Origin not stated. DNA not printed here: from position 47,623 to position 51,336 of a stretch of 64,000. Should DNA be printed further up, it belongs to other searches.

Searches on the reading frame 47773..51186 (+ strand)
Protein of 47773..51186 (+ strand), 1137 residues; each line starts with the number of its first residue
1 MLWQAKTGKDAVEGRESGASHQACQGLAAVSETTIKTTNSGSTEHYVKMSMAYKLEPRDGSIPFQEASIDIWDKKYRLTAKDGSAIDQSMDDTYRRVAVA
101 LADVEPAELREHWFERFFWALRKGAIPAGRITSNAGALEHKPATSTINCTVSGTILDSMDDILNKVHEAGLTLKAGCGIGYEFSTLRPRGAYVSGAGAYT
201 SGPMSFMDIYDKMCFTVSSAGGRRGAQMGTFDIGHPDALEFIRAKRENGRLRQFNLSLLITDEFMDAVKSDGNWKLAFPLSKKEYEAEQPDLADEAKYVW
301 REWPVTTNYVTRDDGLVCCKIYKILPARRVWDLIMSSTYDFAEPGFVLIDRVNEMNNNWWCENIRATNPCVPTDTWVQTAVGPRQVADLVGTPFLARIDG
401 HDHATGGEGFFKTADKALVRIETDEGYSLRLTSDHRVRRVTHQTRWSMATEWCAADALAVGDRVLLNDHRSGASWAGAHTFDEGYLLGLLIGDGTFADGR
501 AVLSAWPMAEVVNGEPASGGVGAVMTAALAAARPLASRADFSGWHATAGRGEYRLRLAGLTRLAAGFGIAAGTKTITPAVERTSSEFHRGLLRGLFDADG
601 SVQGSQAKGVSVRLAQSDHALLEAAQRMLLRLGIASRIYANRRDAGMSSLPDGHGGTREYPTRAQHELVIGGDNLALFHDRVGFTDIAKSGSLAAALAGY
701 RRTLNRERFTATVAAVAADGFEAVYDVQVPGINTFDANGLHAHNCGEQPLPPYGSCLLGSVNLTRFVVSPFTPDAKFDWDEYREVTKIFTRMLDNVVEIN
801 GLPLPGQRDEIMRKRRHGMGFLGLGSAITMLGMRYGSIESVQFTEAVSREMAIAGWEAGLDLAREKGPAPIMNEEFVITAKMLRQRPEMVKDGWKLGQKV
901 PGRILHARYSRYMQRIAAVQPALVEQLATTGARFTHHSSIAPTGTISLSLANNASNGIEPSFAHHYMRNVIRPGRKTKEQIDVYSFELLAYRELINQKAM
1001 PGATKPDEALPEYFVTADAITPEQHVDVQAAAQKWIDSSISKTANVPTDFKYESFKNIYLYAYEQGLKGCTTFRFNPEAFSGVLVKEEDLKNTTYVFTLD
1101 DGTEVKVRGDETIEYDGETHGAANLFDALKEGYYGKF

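Call 29: search_protein_families(library=ncbifam, proteins=[window:47773-51186:+])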
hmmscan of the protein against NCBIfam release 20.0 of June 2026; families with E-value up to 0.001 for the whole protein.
window:47773-51186:+ (1137 aa): 26 families (the best 25 are shown)
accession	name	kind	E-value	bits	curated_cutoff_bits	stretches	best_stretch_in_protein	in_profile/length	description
TIGR02504.1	NrdJ_Z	equivalog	2.4e-163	545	399.95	2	744-1078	281-601/606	adenosylcobalamin-dependent ribonucleoside-diphosphate reductase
NF005401.0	PRK06948.1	subfamily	5.5e-113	378.7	906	3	88-395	31-319/604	ribonucleotide reductase-like protein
NF006417.0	PRK08665.1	equivalog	8.8e-106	354.9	961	2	744-1075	279-565/759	vitamin B12-dependent ribonucleotide reductase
NF005991.0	PRK08115.1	equivalog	4.8e-81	272.9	854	3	742-1073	476-767/858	vitamin B12-dependent ribonucleotide reductase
NF005010.0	PRK06406.1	subfamily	1.9e-78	264.5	1125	4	155-287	257-390/771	vitamin B12-dependent ribonucleotide reductase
NF006207.0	PRK08332.1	equivalog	3e-78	263.4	2400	2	411-1074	941-1553/1684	vitamin B12-dependent ribonucleotide reductase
TIGR02506.1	NrdE_NrdA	equivalog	2.1e-64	218.1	341.05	2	754-1068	308-608/616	ribonucleoside-diphosphate reductase subunit alpha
NF005122.0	PRK06556.1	equivalog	1.1e-50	172.4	859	3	154-370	165-367/960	vitamin B12-dependent ribonucleotide reductase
NF006577.0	PRK09102.1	equivalog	2.4e-39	135.1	620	2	87-284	41-231/604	ribonucleoside-diphosphate reductase subunit alpha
NF005736.0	PRK07562.1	equivalog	2.2e-38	131.5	1737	4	753-964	484-696/1222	vitamin B12-dependent ribonucleotide reductase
NF005544.0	PRK07207.1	equivalog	4.4e-36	124.1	965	2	756-1071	603-906/965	ribonucleoside-diphosphate reductase subunit alpha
NF005101.0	PRK06539.1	equivalog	8e-33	113.4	988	2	754-1075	454-760/822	ribonucleoside-diphosphate reductase subunit alpha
NF006665.0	PRK09209.1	equivalog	2.9e-31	108.5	1057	2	91-371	182-458/761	ribonucleoside-diphosphate reductase subunit alpha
NF006279.0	PRK08447.1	equivalog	3.5e-30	105.1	1082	2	64-371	137-427/789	ribonucleoside-diphosphate reductase subunit alpha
NF009029.0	PRK12365.1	equivalog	3.4e-28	98.1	1350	2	755-1073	685-991/1046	ribonucleoside-diphosphate reductase subunit alpha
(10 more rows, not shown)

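Call 55: search_protein_families(library=pfam, proteins=[window:47773-51186:+])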
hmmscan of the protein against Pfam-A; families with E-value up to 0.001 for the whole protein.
window:47773-51186:+ (1137 aa): 4 families
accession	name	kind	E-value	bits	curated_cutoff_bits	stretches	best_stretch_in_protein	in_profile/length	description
PF02867.20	Ribonuc_red_lgC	-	7.6e-122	408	23.9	1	149-1072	3-522/523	Ribonucleotide reductase, barrel domain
PF14528.11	LAGLIDADG_3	-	1.3e-23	83.5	22.5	1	586-683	1-82/82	LAGLIDADG-like domain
PF00317.26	Ribonuc_red_lgN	-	1.3e-10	41.6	28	1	64-136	3-73/77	Ribonucleotide reductase, all-alpha domain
PF14890.11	Intein_splicing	-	4.8e-07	30.1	35.8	1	410-744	41-155/155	Intein splicing domain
